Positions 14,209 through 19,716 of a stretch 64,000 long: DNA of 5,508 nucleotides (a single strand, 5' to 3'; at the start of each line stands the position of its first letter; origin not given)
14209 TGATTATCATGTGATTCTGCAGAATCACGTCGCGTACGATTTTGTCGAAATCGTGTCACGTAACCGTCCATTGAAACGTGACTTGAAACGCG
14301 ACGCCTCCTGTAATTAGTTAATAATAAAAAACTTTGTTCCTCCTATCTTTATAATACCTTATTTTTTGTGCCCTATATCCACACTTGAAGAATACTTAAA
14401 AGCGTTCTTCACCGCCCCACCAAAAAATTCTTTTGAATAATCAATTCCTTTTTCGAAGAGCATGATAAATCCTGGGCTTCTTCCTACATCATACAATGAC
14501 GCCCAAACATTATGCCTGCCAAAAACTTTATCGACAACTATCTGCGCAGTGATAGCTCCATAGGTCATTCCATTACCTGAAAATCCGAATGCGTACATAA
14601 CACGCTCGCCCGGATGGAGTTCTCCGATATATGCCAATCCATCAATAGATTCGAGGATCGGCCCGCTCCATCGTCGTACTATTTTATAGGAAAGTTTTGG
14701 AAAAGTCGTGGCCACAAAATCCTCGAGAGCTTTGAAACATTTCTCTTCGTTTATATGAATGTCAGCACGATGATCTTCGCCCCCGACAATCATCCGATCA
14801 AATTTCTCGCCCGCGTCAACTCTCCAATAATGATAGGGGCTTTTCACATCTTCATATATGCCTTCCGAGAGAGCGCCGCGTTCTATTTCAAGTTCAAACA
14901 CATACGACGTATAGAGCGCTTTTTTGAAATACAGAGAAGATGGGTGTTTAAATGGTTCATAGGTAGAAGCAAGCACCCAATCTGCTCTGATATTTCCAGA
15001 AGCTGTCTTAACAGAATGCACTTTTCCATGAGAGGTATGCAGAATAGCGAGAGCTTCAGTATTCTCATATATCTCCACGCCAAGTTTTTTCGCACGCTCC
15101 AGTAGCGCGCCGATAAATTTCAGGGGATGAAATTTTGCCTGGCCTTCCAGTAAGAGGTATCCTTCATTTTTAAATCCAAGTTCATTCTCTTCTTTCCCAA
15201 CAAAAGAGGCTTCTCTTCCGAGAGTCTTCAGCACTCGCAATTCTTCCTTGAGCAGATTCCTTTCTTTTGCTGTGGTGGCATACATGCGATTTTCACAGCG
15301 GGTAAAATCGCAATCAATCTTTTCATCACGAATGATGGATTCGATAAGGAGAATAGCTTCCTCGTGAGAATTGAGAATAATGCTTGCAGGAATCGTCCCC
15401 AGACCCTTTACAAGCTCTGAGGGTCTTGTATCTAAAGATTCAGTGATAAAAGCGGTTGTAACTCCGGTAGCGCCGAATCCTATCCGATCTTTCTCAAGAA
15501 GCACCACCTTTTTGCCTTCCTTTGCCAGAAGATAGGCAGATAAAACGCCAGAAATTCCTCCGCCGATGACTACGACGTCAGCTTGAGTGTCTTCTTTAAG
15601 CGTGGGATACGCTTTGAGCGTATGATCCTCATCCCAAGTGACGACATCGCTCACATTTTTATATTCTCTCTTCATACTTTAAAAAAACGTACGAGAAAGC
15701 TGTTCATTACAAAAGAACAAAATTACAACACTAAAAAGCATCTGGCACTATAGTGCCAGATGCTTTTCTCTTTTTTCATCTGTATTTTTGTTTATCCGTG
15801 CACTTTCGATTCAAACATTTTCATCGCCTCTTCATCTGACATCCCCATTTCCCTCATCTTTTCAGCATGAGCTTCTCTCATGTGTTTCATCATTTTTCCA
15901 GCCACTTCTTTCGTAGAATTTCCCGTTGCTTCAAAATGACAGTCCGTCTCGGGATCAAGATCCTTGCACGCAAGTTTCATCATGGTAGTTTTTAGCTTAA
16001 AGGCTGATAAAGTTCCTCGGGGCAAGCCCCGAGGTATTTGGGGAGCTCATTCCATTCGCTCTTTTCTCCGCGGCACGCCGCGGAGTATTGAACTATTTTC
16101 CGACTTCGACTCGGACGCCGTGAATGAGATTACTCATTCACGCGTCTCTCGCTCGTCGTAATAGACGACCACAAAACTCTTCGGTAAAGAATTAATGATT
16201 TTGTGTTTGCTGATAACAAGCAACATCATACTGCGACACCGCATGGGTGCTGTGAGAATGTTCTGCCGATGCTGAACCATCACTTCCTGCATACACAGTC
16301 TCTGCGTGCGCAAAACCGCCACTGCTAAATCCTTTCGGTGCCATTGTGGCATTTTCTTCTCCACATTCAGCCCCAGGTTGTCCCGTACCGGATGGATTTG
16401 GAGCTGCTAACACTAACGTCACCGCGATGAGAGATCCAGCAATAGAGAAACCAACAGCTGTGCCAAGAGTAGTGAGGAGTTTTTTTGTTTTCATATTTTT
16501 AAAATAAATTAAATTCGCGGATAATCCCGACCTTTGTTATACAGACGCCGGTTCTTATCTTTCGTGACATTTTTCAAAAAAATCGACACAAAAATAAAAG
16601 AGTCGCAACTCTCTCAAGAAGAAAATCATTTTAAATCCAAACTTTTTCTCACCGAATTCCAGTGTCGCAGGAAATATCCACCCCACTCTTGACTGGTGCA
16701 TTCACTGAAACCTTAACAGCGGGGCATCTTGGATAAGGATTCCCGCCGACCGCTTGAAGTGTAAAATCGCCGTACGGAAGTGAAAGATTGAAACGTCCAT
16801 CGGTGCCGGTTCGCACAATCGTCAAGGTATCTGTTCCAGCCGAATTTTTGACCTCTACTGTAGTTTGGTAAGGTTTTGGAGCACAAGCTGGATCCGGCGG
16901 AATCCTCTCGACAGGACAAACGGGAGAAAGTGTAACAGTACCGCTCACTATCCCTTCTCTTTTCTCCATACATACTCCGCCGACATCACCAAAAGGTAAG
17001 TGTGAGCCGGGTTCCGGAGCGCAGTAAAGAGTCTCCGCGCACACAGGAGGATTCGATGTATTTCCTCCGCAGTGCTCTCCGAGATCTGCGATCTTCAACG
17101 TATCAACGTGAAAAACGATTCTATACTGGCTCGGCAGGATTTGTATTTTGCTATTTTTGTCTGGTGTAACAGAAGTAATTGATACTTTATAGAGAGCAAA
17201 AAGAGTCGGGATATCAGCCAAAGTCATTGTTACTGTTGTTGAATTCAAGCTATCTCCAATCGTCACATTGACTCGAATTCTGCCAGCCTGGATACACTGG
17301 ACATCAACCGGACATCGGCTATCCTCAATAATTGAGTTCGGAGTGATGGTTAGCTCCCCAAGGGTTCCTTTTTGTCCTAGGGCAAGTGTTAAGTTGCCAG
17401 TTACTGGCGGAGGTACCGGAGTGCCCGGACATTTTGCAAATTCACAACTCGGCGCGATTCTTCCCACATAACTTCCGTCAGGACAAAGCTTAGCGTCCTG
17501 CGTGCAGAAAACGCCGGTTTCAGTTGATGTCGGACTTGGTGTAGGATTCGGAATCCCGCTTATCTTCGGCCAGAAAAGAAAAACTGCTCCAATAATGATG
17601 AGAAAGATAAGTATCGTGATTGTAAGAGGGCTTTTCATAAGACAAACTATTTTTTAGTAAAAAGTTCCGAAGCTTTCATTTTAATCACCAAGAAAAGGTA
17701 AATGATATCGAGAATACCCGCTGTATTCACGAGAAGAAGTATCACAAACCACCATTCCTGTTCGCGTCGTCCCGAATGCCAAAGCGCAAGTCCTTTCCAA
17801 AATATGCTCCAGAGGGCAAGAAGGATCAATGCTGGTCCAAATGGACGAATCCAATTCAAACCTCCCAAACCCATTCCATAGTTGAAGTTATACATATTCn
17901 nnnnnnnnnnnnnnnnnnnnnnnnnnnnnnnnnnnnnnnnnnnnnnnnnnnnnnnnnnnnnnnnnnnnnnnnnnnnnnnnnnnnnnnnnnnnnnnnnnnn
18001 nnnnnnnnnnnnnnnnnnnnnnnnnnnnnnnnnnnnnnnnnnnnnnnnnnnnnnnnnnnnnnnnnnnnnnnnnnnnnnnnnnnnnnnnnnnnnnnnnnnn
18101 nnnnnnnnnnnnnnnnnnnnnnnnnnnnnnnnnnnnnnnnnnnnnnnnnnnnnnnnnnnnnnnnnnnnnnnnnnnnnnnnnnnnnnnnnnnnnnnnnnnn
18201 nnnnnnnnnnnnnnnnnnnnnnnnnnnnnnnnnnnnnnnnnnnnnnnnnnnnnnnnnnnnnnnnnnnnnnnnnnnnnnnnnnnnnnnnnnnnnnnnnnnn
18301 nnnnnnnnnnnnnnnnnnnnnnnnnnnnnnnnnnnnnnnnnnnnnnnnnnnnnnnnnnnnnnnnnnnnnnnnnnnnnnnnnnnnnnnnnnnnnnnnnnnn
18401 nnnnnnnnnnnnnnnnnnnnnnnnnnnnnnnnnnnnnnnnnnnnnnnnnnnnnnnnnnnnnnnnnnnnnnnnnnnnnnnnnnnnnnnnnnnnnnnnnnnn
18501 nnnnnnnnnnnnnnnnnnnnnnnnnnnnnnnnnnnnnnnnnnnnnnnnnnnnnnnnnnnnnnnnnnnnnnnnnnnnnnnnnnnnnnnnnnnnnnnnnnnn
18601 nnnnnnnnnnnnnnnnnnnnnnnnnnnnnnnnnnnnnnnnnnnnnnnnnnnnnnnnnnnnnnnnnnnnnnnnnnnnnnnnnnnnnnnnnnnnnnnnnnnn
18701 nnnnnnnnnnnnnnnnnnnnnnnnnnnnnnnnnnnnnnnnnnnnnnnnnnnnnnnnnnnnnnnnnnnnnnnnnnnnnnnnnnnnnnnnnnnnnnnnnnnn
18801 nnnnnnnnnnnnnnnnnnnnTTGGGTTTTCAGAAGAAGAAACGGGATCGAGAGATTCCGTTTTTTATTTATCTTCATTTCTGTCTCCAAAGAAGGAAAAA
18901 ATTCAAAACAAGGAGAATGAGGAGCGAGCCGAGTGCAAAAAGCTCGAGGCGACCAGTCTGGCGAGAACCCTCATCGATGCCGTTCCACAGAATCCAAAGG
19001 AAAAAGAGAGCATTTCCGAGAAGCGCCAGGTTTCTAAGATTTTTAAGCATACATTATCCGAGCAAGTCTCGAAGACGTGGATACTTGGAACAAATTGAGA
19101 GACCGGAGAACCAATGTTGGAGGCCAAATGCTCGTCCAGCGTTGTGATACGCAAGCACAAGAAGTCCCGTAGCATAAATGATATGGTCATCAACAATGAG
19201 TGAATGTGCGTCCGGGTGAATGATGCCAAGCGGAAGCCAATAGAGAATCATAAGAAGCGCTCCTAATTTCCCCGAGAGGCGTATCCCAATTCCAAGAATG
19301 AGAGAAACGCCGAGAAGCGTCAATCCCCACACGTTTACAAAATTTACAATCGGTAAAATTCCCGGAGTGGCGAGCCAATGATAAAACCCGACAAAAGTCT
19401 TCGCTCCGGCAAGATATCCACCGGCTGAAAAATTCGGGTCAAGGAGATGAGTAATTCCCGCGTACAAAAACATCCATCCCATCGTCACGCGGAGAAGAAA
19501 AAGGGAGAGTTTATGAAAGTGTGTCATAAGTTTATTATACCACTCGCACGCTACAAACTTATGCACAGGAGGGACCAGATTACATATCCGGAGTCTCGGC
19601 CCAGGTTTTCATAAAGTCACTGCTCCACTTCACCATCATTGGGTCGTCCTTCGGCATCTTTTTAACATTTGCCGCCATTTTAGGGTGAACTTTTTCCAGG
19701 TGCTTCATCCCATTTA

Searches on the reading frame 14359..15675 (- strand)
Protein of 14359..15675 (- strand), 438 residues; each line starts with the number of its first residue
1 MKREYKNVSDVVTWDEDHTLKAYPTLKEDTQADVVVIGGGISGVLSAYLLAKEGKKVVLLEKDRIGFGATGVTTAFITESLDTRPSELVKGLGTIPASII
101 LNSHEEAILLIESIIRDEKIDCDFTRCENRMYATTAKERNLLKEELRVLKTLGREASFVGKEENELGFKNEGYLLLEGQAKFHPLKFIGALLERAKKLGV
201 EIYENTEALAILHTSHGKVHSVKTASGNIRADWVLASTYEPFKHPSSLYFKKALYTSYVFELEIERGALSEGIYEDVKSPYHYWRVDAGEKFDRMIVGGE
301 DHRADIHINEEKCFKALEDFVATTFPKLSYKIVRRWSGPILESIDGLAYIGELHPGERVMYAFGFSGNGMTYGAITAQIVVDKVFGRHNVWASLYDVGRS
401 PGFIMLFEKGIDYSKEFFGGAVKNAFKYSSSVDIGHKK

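Call 50: search_protein_families(library=pfam, proteins=[window:14359-15675:-], max_evalue=0.001)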
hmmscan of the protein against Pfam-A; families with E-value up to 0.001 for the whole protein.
window:14359-15675:- (438 aa): 12 families
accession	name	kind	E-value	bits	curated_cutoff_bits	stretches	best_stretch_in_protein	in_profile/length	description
PF01266.30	DAO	-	2.2e-48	166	27.9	1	33-382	1-352/353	FAD dependent oxidoreductase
PF00890.30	FAD_binding_2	-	1.1e-07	31.9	20.4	1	33-64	1-32/414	FAD binding domain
PF13450.12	NAD_binding_8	-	1.5e-07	32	21.9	1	36-68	1-34/68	NAD(P)-binding Rossmann-like domain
PF01494.25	FAD_binding_3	-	2e-07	31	22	1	32-64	2-34/349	FAD binding domain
PF00070.33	Pyr_redox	-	2.2e-06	28.5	22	0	34-62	2-30/82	Pyridine nucleotide-disulphide oxidoreductase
PF12831.13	FAD_oxidored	-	3.1e-06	27.2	27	1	33-65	1-33/416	FAD dependent oxidoreductase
PF03486.20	HI0933_like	-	3.2e-06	27.2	50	1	33-64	2-33/244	HI0933-like protein Rossmann domain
PF07992.20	Pyr_redox_2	-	3.6e-06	27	26.1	1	33-82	2-51/291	Pyridine nucleotide-disulphide oxidoreductase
PF01946.23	Thi4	-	1.5e-05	24.8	26.2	1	26-68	12-54/235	Thi4 family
PF04820.20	Trp_halogenase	-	0.00013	21.5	21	0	33-71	1-43/458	Tryptophan halogenase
PF01134.28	GIDA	-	0.00025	20.7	22.1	1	33-66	1-34/391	Glucose inhibited division protein A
PF13738.12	Pyr_redox_3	-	0.00096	18.9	30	0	23-63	156-196/305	Pyridine nucleotide-disulphide oxidoreductase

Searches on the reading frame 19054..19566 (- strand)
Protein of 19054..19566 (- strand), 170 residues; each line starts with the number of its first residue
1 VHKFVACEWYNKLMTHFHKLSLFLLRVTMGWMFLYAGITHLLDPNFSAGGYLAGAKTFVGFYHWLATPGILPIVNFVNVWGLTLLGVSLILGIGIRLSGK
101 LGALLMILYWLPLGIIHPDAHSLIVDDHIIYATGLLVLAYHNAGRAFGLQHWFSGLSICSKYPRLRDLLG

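Call 50: search_protein_families(library=pfam, proteins=[window:19054-19566:-], max_evalue=0.001)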
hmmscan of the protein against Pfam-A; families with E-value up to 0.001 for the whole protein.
window:19054-19566:- (170 aa): 1 family
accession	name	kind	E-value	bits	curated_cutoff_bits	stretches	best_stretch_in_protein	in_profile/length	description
PF07681.17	DoxX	-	5e-05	24.3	23.6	1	22-110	2-80/85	DoxX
